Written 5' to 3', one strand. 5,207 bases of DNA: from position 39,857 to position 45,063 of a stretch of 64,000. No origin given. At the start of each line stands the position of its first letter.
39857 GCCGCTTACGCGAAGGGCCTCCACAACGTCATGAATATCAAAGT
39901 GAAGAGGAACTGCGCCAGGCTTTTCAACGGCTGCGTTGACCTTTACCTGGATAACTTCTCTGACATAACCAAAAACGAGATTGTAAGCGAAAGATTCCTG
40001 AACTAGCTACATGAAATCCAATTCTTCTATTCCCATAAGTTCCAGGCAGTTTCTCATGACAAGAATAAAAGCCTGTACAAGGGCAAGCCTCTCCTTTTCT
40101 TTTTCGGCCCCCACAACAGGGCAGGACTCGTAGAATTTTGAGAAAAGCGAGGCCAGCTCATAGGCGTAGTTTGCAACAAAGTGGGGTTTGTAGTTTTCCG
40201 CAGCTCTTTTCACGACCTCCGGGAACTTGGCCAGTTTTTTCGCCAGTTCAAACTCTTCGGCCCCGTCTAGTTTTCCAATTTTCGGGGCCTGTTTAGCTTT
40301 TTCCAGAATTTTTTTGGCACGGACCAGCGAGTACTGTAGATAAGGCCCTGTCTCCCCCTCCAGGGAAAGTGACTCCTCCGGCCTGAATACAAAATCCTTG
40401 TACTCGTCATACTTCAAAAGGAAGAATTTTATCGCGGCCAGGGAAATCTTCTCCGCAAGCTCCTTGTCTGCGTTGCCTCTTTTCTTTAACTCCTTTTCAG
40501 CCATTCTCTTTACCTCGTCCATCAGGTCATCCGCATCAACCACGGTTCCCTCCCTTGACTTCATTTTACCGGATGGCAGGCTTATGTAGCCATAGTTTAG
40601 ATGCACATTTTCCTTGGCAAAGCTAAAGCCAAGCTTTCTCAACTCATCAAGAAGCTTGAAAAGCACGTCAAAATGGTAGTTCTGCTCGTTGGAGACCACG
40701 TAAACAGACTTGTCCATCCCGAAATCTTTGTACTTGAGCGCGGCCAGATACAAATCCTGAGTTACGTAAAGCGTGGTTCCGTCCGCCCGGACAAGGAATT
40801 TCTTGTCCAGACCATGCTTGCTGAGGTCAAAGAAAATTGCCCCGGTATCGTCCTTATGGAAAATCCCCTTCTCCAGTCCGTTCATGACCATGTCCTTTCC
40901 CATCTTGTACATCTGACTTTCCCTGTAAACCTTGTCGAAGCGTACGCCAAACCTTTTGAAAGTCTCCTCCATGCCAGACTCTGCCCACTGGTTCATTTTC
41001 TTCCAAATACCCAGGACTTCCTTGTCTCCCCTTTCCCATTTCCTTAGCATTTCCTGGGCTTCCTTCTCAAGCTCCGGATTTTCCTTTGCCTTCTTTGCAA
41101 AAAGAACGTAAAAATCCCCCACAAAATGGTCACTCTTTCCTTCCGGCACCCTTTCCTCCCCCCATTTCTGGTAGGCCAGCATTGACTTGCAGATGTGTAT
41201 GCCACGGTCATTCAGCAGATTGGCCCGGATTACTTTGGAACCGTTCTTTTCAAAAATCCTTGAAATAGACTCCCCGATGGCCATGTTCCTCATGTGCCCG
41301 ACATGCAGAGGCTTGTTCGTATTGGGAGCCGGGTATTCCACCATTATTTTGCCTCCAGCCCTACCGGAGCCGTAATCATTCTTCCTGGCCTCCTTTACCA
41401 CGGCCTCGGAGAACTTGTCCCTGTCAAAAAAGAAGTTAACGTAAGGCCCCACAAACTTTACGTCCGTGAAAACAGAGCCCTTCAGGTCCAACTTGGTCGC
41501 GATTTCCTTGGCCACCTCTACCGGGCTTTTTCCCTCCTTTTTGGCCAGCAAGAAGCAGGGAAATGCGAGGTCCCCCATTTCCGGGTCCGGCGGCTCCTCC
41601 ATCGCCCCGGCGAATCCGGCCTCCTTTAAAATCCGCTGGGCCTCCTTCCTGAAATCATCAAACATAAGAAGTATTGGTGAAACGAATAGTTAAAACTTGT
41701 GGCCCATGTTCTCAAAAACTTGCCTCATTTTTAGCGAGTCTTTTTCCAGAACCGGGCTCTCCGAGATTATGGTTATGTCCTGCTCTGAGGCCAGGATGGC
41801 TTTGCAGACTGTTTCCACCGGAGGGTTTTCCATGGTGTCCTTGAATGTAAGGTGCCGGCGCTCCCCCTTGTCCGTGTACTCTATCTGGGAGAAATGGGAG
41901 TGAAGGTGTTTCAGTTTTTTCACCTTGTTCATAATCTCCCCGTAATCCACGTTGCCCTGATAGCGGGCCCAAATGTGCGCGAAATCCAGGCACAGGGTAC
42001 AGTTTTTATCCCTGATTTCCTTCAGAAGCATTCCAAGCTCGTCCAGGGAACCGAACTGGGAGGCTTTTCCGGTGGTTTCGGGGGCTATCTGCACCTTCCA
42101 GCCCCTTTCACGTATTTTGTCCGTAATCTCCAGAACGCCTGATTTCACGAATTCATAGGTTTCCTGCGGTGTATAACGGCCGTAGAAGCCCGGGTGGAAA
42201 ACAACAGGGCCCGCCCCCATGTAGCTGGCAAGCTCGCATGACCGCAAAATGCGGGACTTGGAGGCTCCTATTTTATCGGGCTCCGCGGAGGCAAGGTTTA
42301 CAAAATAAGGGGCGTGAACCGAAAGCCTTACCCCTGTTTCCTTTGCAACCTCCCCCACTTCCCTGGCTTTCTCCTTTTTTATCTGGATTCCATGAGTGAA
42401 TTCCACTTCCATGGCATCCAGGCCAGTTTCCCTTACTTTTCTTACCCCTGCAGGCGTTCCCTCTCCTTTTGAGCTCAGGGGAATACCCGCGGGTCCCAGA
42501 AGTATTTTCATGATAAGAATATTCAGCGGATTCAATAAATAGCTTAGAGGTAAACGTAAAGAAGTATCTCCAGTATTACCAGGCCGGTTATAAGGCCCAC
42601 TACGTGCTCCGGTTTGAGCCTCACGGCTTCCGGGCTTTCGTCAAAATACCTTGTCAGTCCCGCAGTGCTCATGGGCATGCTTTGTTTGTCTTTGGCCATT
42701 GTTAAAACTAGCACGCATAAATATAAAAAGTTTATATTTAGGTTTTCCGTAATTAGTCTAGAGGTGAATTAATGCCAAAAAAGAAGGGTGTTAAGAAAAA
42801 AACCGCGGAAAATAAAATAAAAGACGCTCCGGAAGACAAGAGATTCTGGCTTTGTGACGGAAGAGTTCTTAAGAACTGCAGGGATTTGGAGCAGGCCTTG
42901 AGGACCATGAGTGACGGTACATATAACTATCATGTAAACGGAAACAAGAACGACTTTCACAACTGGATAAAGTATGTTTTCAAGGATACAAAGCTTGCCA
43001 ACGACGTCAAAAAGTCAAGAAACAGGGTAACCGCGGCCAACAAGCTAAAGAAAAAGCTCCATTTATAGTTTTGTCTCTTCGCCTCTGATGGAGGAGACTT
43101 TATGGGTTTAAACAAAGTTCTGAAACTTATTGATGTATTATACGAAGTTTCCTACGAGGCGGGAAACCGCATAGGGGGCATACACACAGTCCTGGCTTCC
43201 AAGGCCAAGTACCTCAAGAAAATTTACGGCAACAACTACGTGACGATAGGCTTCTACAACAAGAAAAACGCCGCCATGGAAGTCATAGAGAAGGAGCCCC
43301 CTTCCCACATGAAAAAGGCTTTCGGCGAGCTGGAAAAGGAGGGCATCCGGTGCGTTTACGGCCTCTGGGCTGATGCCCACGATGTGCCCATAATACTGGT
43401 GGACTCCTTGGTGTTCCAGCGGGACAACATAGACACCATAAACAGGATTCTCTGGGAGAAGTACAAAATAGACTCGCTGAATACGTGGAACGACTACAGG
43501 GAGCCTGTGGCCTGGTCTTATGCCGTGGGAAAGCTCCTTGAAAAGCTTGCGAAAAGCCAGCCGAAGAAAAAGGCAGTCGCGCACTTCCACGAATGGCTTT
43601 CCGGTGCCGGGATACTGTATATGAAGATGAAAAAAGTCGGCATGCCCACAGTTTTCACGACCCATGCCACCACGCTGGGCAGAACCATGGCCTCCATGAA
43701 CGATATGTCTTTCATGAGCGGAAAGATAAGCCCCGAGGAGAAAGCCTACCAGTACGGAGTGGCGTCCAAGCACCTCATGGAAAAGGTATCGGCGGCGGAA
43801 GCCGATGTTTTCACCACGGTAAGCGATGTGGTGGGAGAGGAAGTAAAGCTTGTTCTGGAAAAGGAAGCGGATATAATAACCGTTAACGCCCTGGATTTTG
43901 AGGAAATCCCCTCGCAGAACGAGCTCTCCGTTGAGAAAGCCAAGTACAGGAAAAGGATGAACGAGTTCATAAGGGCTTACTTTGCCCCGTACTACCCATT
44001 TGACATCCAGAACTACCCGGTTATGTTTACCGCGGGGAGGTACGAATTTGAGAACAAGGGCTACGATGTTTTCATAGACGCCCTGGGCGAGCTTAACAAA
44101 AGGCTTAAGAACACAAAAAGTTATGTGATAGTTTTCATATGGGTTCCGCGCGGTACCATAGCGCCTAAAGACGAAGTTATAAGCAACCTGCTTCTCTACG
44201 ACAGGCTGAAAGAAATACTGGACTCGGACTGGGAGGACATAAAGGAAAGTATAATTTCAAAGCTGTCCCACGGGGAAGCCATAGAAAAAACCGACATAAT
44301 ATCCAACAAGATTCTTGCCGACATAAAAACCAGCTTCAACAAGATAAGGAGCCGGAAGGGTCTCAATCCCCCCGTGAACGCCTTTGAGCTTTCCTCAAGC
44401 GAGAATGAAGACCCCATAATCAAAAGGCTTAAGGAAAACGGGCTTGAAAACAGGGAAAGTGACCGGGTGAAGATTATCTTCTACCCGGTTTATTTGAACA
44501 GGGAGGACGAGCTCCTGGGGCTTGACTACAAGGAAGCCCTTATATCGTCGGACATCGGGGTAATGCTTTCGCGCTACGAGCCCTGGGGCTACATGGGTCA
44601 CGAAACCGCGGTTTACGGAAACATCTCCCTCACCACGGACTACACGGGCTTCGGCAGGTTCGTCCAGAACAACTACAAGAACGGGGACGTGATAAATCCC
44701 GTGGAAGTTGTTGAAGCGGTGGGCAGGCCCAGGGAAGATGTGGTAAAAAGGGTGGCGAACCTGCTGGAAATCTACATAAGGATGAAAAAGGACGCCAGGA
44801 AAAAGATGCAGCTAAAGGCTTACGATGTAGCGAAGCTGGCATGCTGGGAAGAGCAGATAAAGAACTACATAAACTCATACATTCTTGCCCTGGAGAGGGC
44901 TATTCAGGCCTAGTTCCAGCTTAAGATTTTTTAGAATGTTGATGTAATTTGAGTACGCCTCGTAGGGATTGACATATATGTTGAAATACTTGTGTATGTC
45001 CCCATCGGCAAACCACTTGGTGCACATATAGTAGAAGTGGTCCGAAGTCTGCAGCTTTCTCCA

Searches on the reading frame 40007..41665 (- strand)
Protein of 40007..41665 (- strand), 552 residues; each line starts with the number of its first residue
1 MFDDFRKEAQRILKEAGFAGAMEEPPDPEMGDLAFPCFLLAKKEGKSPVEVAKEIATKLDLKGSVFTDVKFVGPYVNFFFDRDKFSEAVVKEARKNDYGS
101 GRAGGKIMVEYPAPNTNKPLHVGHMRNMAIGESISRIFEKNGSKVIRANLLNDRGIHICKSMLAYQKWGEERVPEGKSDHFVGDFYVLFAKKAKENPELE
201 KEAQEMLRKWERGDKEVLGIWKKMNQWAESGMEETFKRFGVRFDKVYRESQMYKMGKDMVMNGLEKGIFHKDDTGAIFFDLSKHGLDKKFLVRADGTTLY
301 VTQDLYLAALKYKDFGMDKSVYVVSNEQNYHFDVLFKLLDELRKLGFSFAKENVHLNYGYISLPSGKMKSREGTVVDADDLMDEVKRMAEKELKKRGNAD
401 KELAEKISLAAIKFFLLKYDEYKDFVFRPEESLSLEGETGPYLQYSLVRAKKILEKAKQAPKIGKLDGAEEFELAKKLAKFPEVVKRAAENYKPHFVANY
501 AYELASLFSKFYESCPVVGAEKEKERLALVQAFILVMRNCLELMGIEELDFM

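Call 49: search_protein_families(library=pfam, proteins=[window:40007-41665:-], max_evalue=0.00001)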
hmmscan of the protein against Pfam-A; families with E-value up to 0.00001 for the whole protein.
window:40007-41665:- (552 aa): 3 families
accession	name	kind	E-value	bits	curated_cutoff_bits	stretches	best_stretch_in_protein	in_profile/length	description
PF00750.26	tRNA-synt_1d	-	7.1e-45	153.9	23.3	1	103-427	18-347/349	tRNA synthetases class I (R), catalytic domain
PF05746.21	DALR_1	-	4.3e-31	107.9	22.3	1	443-552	1-117/117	DALR anticodon binding domain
PF03485.21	Arg_tRNA_synt_N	-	8.6e-16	58.8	21.5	1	15-80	19-85/85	Arginyl tRNA synthetase N terminal domain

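Call 50: find_homologous_proteins(query=window:40007-41665:-, max_evalue=1e-50)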
Query window:40007-41665:- (552 aa): 8000 proteins with E <= 1e-50 among 8000 candidates; the best 120 are listed.
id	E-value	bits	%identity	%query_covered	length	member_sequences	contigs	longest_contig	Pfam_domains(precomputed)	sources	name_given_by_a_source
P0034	0.0e+0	1236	100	100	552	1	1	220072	PF05746.22,PF00750.26,PF03485.22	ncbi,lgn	-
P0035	0.0e+0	1018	82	100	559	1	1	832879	PF05746.22,PF00750.26,PF03485.22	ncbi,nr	ncbi:MAG: arginine--tRNA ligase [archaeon]|nr:MAG: arginine--tRNA ligase [archaeon]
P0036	1.6e-282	956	76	100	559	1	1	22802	PF05746.22,PF00750.26,PF03485.22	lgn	-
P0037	2.8e-275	932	76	100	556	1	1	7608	PF05746.22,PF00750.26,PF03485.22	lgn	-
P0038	6.1e-269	911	71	100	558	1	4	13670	PF05746.22,PF00750.26,PF03485.22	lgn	-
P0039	1.0e-259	881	71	100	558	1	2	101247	PF05746.22,PF00750.26,PF03485.22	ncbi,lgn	-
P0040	1.3e-259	880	70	100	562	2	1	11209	PF05746.22,PF00750.26,PF03485.22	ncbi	-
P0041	1.4e-255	867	69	100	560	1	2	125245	PF05746.22,PF00750.26,PF03485.22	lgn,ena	-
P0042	1.6e-249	847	68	100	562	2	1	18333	PF05746.22,PF00750.26,PF03485.22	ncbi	-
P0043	1.6e-248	844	67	100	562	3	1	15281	PF05746.22,PF00750.26,PF03485.22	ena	-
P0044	8.8e-236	802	66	99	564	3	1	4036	PF05746.22,PF00750.26,PF03485.22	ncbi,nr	ncbi:MAG: arginine--tRNA ligase [Candidatus Aenigmarchaeota archaeon]|nr:arginine--tRNA ligase [Cand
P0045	1.9e-235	801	65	100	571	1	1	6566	PF05746.22,PF00750.26,PF03485.22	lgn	-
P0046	2.8e-235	800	65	99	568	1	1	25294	PF05746.22,PF00750.26,PF03485.22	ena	-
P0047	2.8e-235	800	65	99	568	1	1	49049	PF05746.22,PF00750.26,PF03485.22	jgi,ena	-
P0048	2.2e-234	797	64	99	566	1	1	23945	PF05746.22,PF00750.26,PF03485.22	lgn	-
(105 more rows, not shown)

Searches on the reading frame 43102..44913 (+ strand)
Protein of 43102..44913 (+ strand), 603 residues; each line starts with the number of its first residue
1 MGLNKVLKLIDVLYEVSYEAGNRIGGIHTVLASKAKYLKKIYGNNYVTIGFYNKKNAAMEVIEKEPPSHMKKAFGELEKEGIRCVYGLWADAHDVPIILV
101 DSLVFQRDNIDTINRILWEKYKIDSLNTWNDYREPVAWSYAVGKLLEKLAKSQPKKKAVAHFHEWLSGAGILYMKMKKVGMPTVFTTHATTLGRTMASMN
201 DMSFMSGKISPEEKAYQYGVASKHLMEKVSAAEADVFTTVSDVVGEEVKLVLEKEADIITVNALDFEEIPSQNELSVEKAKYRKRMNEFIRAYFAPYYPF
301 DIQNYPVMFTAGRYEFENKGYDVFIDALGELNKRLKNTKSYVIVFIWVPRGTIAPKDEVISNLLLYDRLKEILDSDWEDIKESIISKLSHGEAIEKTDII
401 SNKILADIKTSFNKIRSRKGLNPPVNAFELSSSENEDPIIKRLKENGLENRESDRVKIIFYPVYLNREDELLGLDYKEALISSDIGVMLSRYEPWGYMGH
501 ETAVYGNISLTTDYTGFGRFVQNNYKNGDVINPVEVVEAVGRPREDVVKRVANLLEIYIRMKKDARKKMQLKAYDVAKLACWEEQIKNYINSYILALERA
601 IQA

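Call 49: search_protein_families(library=pfam, proteins=[window:43102-44913:+], max_evalue=0.00001)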
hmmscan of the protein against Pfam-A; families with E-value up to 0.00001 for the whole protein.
window:43102-44913:+ (603 aa): 2 families
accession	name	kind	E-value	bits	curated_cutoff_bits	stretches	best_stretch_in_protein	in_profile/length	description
PF05693.19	Glycogen_syn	-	1.8e-101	341.1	27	1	15-600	1-586/639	Glycogen synthase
PF08323.17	Glyco_transf_5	-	6.3e-08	33.1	22.7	1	23-248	14-224/239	Starch synthase catalytic domain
